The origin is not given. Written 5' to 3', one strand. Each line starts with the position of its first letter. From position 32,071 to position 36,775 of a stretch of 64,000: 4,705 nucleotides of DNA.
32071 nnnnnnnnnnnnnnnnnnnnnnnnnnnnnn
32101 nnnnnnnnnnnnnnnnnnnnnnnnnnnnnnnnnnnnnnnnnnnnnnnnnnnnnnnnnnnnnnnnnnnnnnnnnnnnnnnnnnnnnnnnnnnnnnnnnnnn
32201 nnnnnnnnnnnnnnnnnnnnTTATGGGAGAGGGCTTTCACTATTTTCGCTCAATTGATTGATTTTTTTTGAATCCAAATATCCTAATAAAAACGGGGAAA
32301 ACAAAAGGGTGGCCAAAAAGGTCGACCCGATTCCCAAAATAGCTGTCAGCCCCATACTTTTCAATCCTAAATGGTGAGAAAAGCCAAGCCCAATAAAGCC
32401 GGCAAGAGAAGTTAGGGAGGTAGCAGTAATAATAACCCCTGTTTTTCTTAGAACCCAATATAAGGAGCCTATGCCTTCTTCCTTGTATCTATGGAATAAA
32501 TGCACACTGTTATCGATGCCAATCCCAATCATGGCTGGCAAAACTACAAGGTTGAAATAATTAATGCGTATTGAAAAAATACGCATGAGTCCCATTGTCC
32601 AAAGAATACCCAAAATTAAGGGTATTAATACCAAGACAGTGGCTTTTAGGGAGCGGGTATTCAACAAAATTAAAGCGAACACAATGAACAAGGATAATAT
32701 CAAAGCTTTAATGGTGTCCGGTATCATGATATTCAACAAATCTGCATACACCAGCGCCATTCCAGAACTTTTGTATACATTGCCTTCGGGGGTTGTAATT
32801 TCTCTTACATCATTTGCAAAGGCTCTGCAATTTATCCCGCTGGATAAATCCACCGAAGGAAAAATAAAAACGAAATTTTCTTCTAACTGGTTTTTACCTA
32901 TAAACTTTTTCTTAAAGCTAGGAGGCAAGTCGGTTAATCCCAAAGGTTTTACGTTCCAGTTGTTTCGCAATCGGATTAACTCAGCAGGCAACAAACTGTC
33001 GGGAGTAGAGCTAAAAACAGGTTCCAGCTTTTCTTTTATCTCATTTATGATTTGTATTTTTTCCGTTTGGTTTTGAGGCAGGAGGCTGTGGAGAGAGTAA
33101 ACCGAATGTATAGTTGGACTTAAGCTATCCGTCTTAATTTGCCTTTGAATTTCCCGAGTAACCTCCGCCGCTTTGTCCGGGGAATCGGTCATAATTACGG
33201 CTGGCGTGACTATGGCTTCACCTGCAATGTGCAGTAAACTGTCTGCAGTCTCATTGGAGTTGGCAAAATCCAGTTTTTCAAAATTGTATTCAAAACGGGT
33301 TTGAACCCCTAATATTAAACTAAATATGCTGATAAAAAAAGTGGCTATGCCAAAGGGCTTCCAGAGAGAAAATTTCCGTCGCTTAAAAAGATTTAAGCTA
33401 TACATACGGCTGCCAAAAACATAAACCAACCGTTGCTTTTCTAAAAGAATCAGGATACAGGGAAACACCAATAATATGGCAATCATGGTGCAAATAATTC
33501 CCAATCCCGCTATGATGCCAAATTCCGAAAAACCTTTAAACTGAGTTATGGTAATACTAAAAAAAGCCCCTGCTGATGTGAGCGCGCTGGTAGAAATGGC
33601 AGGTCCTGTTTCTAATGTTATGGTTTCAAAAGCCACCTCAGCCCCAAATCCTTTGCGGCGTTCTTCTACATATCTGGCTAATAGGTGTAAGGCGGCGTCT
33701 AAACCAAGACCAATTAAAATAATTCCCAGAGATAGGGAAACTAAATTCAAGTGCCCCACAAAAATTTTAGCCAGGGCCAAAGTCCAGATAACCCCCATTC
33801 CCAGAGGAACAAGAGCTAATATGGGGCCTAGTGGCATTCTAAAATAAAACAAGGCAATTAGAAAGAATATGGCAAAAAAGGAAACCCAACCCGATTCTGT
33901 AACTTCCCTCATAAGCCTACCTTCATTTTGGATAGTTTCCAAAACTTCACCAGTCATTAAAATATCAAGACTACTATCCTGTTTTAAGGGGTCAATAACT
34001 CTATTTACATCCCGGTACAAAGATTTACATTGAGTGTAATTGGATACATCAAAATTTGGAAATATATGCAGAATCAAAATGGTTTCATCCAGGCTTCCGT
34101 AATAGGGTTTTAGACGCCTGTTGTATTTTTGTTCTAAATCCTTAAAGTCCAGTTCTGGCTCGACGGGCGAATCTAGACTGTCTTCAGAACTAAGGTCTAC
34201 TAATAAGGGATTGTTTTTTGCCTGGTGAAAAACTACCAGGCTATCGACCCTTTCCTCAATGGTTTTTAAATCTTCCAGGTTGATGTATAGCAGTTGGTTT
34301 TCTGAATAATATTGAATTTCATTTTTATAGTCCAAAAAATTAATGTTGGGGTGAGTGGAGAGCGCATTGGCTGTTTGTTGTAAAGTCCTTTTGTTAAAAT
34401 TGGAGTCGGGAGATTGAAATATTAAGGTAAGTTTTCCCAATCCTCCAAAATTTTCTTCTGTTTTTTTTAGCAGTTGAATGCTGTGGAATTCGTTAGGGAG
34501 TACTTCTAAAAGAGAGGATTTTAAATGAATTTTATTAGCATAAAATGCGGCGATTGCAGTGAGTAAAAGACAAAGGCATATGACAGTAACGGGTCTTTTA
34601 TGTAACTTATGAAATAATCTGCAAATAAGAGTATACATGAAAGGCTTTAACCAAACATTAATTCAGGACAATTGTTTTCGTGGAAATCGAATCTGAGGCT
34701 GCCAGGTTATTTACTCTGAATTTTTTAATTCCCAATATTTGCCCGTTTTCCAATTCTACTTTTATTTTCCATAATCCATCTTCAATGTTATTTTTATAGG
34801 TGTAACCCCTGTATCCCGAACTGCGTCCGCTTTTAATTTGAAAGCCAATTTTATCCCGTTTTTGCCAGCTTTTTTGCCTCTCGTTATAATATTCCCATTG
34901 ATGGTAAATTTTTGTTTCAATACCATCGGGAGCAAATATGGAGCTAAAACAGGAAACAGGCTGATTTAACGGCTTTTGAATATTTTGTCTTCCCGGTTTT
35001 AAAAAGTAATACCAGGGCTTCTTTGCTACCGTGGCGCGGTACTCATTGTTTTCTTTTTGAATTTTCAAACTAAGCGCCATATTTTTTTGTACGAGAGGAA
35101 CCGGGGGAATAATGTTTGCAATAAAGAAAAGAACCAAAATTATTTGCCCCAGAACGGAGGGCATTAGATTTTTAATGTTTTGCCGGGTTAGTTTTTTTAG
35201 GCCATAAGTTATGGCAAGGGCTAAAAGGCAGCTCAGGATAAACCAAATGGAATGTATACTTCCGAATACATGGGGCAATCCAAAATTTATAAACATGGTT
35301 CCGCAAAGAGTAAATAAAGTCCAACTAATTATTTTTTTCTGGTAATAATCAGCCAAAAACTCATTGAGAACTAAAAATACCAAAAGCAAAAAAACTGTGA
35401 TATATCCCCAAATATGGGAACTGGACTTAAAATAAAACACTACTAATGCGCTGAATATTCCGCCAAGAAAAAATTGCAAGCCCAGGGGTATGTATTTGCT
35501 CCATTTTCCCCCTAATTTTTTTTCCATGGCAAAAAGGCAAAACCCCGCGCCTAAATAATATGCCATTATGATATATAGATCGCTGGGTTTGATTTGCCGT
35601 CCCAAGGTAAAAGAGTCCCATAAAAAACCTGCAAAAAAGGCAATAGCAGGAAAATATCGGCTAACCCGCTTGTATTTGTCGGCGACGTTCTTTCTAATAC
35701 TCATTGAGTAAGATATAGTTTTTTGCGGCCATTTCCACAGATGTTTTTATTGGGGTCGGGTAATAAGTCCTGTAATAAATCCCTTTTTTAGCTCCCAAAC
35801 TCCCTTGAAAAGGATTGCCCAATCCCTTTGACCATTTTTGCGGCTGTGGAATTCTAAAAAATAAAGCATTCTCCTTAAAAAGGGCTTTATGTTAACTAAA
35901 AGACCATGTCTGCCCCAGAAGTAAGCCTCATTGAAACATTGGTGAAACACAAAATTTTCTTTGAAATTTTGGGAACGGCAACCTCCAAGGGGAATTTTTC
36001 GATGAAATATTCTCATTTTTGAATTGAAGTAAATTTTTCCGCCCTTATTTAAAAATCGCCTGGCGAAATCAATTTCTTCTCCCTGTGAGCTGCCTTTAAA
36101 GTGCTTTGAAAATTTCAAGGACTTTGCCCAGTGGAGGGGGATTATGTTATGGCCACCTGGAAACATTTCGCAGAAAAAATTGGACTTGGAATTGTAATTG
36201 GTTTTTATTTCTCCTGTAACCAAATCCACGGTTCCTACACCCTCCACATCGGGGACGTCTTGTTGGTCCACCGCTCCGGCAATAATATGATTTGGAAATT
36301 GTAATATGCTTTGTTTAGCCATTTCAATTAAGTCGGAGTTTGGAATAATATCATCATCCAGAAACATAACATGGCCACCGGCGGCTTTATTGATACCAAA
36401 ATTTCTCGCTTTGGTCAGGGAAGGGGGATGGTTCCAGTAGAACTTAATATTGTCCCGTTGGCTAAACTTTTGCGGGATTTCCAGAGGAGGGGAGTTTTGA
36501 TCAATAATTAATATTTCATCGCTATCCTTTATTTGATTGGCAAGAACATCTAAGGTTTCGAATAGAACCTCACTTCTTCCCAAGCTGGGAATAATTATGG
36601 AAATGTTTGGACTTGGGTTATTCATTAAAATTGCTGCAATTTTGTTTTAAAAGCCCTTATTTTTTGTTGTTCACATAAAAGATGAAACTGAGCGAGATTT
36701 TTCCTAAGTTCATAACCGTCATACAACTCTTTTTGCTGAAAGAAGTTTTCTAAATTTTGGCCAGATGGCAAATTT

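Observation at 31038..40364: Translationally coupled envelope operon: lipoprotein, 702-aa repeat protein, GT2, membrane protein, MMPL exporter, aminotransferase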

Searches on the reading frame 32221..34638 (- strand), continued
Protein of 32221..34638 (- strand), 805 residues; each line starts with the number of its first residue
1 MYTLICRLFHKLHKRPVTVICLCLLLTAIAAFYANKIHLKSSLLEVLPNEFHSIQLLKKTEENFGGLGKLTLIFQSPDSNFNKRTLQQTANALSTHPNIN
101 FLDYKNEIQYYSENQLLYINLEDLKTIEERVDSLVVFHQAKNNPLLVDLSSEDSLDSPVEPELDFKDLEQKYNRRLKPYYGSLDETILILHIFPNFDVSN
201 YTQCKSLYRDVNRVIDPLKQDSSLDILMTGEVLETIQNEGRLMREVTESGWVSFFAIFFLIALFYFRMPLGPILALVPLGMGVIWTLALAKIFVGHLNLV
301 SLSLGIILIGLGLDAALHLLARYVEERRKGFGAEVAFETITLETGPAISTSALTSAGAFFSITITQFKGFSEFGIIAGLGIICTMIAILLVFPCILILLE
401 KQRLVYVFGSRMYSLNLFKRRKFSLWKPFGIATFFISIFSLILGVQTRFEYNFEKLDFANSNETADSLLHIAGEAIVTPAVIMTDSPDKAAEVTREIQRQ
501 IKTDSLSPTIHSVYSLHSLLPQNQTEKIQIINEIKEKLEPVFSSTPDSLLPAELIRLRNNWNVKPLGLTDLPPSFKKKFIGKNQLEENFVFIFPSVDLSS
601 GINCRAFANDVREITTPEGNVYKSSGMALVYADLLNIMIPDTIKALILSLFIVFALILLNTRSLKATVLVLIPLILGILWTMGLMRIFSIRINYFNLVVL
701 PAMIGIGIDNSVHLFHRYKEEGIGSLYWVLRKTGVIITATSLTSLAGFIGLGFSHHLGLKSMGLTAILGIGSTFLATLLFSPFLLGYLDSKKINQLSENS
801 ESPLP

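Call 95: search_protein_families(library=ncbifam, proteins=[L012:5632-6375:-, L012:9047-9907:-, L012:5000-5644:-, L005:8426-9115:-], max_evalue=0.001)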
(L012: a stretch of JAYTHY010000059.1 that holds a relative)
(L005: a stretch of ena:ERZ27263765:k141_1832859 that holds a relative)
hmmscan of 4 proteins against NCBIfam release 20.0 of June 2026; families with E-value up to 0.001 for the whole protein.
L012:5632-6375:- (247 aa): 13 families
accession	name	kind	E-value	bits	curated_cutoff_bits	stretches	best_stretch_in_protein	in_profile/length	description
NF058614.1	PPMAGASynPpgS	equivalog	7.8e-24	84.3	370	1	28-180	4-159/226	polyprenyl-phospho-N-acetylgalactosaminyl synthase PpgS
NF041391.1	DPhHxTase_Halo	equivalog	5.5e-15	54.9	375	1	32-216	3-181/213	dolichyl-phosphate hexose transferase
TIGR04182.1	glyco_TIGR04182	equivalog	6e-12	45.6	325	1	27-226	3-198/293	S-layer glycoprotein N-glycosyltransferase AglJ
TIGR03965.1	mycofact_glyco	equivalog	1.6e-08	33.9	280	1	20-99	70-155/467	mycofactocin biosynthesis glycosyltransferase MftF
TIGR03937.1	PgaC_IcaA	equivalog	4.7e-08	32.4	422.3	1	16-111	37-135/407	poly-beta-1,6-N-acetyl-D-glucosamine synthase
NF047588.1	GlcsyltransPgfSStrep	equivalog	1e-07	31.5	500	1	28-195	5-177/308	glycosyltransferase PgfS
NF007986.1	PRK10714.1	equivalog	3e-07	29.8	529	1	27-185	9-171/316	undecaprenyl-phosphate 4-deoxy-4-formamido-L-arabinose transferase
TIGR04283.1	glyco_like_mftF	equivalog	4.3e-07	29.8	182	1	28-98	3-72/221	TIGR04283 family arsenosugar biosynthesis glycosyltransferase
NF010496.0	PRK13915.1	equivalog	2.7e-06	26.7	262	1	23-92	31-110/307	glucosyl-3-phosphoglycerate synthase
NF041865.1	EpsU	equivalog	5.7e-06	25.6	700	1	19-126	34-146/394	exopolysaccharide biosynthesis GT2 family glycosyltransferase EpsU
TIGR03469.1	HpnB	hypoth_equivalog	1.4e-05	24.3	379.25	1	26-113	46-147/386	hopene-associated glycosyltransferase HpnB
NF050113.1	gal_furan_GlfT1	equivalog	0.00026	20.4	330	0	50-120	26-98/290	galactofuranosyltransferase GlfT1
NF041875.1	EPS_EpsD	equivalog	0.00056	19.4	370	1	28-137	3-115/325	exopolysaccharide biosynthesis glycosyltransferase EpsD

L012:9047-9907:- (286 aa): 0 families

L012:5000-5644:- (214 aa): 7 families
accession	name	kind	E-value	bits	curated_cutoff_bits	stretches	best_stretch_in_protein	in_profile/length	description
NF001453.0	PRK00312.1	equivalog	1.7e-69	233.7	188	1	6-213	9-216/217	protein-L-isoaspartate(D-aspartate) O-methyltransferase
NF010549.0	PRK13942.1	equivalog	9e-59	198.6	282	1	5-213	5-214/215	protein-L-isoaspartate O-methyltransferase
TIGR00080.1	pimt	equivalog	2.1e-56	191.1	159.05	1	12-211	12-213/216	protein-L-isoaspartate O-methyltransferase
TIGR04188.1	methyltr_grsp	subfamily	3.5e-29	102.3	380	1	62-177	91-207/363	ATP-grasp peptide maturase system methyltransferase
TIGR04364.1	methyltran_FxLD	equivalog_domain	2.8e-28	99.1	320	1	6-209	3-215/394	methyltransferase, FxLD system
NF010550.0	PRK13943.1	equivalog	1.7e-26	93.1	359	1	9-174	7-179/322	protein-L-isoaspartate O-methyltransferase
NF000499.2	Erm23S_rRNA_broad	equivalog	0.00099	18.6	212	0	64-114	9-59/244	23S ribosomal RNA methyltransferase Erm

L005:8426-9115:- (229 aa): 12 families
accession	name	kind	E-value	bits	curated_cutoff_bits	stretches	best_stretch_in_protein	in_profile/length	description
NF058614.1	PPMAGASynPpgS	equivalog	5.1e-21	75.1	370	1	12-206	4-202/226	polyprenyl-phospho-N-acetylgalactosaminyl synthase PpgS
TIGR04182.1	glyco_TIGR04182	equivalog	4.4e-12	46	325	1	10-200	2-190/293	S-layer glycoprotein N-glycosyltransferase AglJ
NF041391.1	DPhHxTase_Halo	equivalog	1.9e-11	43.4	375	1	17-198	4-181/213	dolichyl-phosphate hexose transferase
NF007986.1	PRK10714.1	equivalog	2.2e-11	43.3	529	1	8-169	6-171/316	undecaprenyl-phosphate 4-deoxy-4-formamido-L-arabinose transferase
TIGR03965.1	mycofact_glyco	equivalog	3.8e-08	32.7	280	1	7-82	73-154/467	mycofactocin biosynthesis glycosyltransferase MftF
TIGR04283.1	glyco_like_mftF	equivalog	1e-07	31.8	182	1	10-118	1-107/221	TIGR04283 family arsenosugar biosynthesis glycosyltransferase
NF041875.1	EPS_EpsD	equivalog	1.1e-06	28.3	370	1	11-149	2-145/325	exopolysaccharide biosynthesis glycosyltransferase EpsD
TIGR03937.1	PgaC_IcaA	equivalog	2.8e-06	26.6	422.3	1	8-96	45-136/407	poly-beta-1,6-N-acetyl-D-glucosamine synthase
NF047588.1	GlcsyltransPgfSStrep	equivalog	3.7e-05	23.1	500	1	37-129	35-128/308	glycosyltransferase PgfS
TIGR03469.1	HpnB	hypoth_equivalog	0.0005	19.2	379.25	0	9-105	45-155/386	hopene-associated glycosyltransferase HpnB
NF050113.1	gal_furan_GlfT1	equivalog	0.00054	19.3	330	1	35-103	27-97/290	galactofuranosyltransferase GlfT1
NF010496.0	PRK13915.1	equivalog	0.0007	18.8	262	1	6-80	29-114/307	glucosyl-3-phosphoglycerate synthase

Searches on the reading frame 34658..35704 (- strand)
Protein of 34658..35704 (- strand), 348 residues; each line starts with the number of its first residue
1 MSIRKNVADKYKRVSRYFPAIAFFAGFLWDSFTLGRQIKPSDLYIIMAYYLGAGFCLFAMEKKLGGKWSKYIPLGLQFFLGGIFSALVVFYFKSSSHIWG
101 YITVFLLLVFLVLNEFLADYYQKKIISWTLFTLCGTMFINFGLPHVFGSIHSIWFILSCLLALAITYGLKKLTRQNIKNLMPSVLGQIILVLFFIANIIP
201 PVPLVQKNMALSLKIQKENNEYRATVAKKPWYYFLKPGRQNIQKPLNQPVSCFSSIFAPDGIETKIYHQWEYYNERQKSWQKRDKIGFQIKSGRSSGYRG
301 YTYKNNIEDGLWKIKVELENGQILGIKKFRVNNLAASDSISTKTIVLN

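Call 4: search_protein_families(library=pfam, proteins=[window:34658-35704:-], max_evalue=0.01)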
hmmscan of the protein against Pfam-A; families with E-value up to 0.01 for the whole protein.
window:34658-35704:- (348 aa): 1 family
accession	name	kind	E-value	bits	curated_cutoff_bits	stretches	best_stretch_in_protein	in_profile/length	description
PF11141.13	DUF2914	-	7.7e-14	51.6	23.6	1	263-331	1-62/62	Protein of unknown function (DUF2914)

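Call 5: search_protein_families(library=ncbifam, proteins=[window:34658-35704:-], max_evalue=0.01)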
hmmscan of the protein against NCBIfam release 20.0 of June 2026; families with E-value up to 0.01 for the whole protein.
window:34658-35704:- (348 aa): 1 family
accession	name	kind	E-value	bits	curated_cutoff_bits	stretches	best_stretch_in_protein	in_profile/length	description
NF046080.1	PID_CTERM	domain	0.0095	15.8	26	0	157-172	7-22/25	PID-CTERM protein-sorting domain-containing protein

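Call 62: search_solved_structures(query=window:34658-35704:-, max_evalue=10)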
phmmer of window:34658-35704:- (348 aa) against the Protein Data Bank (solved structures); distinct sequences matched with E-value up to 10: 2.
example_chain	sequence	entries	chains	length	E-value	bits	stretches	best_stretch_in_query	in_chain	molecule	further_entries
9eve_A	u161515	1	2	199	0.62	12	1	124-214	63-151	NFX1-type zinc finger-containing protein 1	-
3am6_A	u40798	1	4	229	3.6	9.5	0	99-197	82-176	rhodopsin-2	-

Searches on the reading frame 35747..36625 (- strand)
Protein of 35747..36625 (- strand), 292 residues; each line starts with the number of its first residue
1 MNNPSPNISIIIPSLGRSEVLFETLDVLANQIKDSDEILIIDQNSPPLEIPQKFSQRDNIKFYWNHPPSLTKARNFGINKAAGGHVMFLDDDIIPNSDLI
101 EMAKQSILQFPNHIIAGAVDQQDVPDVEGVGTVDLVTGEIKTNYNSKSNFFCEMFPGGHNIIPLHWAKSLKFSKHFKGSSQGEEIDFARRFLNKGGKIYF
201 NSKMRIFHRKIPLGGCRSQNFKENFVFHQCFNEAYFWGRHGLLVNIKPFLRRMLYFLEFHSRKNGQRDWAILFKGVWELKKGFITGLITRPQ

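Call 4: search_protein_families(library=pfam, proteins=[window:35747-36625:-], max_evalue=0.01)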
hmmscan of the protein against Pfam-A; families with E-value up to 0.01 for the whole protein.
window:35747-36625:- (292 aa): 3 families
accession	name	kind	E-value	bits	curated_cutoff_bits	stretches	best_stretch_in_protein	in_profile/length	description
PF00535.33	Glycos_transf_2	-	1.5e-14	54.7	23.3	1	9-126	1-122/168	Glycosyl transferase family 2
PF10111.15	Glyco_tranf_2_2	-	0.00013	22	27.3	1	10-104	2-104/276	Glycosyltransferase like family 2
PF13641.12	Glyco_tranf_2_3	-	0.00018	22.1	27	1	6-120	1-123/230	Glycosyltransferase like family 2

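Call 5: search_protein_families(library=ncbifam, proteins=[window:35747-36625:-], max_evalue=0.01)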
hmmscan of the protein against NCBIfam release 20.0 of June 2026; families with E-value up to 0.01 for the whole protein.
window:35747-36625:- (292 aa): 10 families
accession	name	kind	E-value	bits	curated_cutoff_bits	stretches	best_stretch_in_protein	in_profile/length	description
NF038299.1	EPS_HpsN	equivalog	7.5e-20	71.1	425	2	6-119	1-119/317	hormogonium polysaccharide biosynthesis glycosyltransferase HpsN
NF038302.1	EPS_HpsE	equivalog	2e-10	40.1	300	1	7-112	2-116/307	hormogonium polysaccharide biosynthesis glycosyltransferase HpsE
NF041875.1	EPS_EpsD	equivalog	3.9e-10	39.6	370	1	8-121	1-118/325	exopolysaccharide biosynthesis glycosyltransferase EpsD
TIGR03965.1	mycofact_glyco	equivalog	2.8e-07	29.8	280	1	5-104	73-176/467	mycofactocin biosynthesis glycosyltransferase MftF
NF007482.0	PRK10073.1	equivalog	6.5e-07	28.6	423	1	1-108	1-115/334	glycosyltransferase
NF050050.1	ProtGlycPglI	equivalog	4.6e-06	26.2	500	1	6-119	2-120/306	GalNAc(5)-diNAcBac-PP-undecaprenol beta-1,3-glucosyltransferase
NF047683.1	TeichurnBiosyTuaG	equivalog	1.1e-05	25.2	400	1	1-98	1-102/252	teichuronic acid biosynthesis protein TuaG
TIGR04283.1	glyco_like_mftF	equivalog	4.5e-05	23.1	182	1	8-109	1-98/221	TIGR04283 family arsenosugar biosynthesis glycosyltransferase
NF041394.1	GtaseAglG_Halo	equivalog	5.2e-05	22.7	440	1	14-103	11-103/304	glucosyl-dolichyl phosphate glucuronosyltransferase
TIGR01556.1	rhamnosyltran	subfamily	0.0043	16.3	200.55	1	24-109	9-100/281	rhamnosyltransferase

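Call 41: search_solved_structures(query=window:35747-36625:-, max_evalue=0.001)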
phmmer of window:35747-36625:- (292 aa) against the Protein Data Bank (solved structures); distinct sequences matched with E-value up to 0.001: 6.
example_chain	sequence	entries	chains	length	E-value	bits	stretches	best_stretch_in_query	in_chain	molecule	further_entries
2z87_A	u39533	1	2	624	1.1e-07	34.5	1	7-101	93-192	Chondroitin synthase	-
2z86_A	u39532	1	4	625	1.1e-07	34.5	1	7-101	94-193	Chondroitin synthase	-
3bcv_A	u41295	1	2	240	4.9e-05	25.8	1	6-100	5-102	Putative glycosyltransferase protein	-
9omj_A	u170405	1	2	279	0.00033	23.1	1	4-109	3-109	Glycosyltransferase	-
9omm_A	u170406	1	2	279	0.00041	22.8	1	4-109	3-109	Glycosyltransferase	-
9omh_A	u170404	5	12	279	0.00041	22.8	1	4-109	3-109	Glycosyltransferase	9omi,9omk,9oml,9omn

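Call 61: search_solved_structures(query=A4, max_evalue=0.01)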
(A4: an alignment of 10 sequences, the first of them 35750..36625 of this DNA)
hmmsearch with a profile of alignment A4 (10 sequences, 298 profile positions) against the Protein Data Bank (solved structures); distinct sequences matched with E-value up to 0.01: 22.
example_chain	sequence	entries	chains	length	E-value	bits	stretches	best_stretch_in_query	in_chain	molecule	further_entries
2z87_A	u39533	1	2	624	4e-18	68.5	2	9-117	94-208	Chondroitin synthase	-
2z86_A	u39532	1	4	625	4e-18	68.5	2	9-117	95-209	Chondroitin synthase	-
3bcv_A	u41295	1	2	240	3.2e-11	45.8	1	7-118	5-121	Putative glycosyltransferase protein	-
6h1j_A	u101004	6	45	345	2.1e-08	36.5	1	7-125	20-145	Probable ss-1,3-N-acetylglucosaminyltransferase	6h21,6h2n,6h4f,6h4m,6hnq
5tze_C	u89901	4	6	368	4.6e-08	35.5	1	9-114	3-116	Glycosyl transferase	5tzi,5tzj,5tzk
9jma_A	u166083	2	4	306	6.4e-08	35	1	9-97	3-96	GalNAc(5)-diNAcBac-PP-undecaprenol beta-1,3-glucosyltransferase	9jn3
5tz8_A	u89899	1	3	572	1.1e-07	34.2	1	9-114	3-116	Glycosyl transferase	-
8vh7_A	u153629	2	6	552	3e-07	32.7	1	5-157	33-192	Heparosan synthase B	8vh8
8viw_A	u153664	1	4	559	3.2e-07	32.7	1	5-157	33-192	Heparosan synthase B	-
5hea_A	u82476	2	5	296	8.6e-07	31.3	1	8-110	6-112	Putative glycosyltransferase (GalT1)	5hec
9omm_A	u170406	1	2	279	1.1e-05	27.7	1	5-117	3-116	Glycosyltransferase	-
9omh_A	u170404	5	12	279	1.1e-05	27.7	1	5-117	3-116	Glycosyltransferase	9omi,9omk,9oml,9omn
9omj_A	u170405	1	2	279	1.1e-05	27.6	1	6-117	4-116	Glycosyltransferase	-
6p61_A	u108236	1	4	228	2.7e-05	26.3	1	4-112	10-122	Glycosyltransferase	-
1h7l_A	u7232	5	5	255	5.8e-05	25.3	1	7-115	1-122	SPORE COAT POLYSACCHARIDE BIOSYNTHESIS PROTEIN SPSA | PROTEIN (SPORE COAT POLYSACCHARIDE BIOSYNTHESIS PROTEIN SPSA)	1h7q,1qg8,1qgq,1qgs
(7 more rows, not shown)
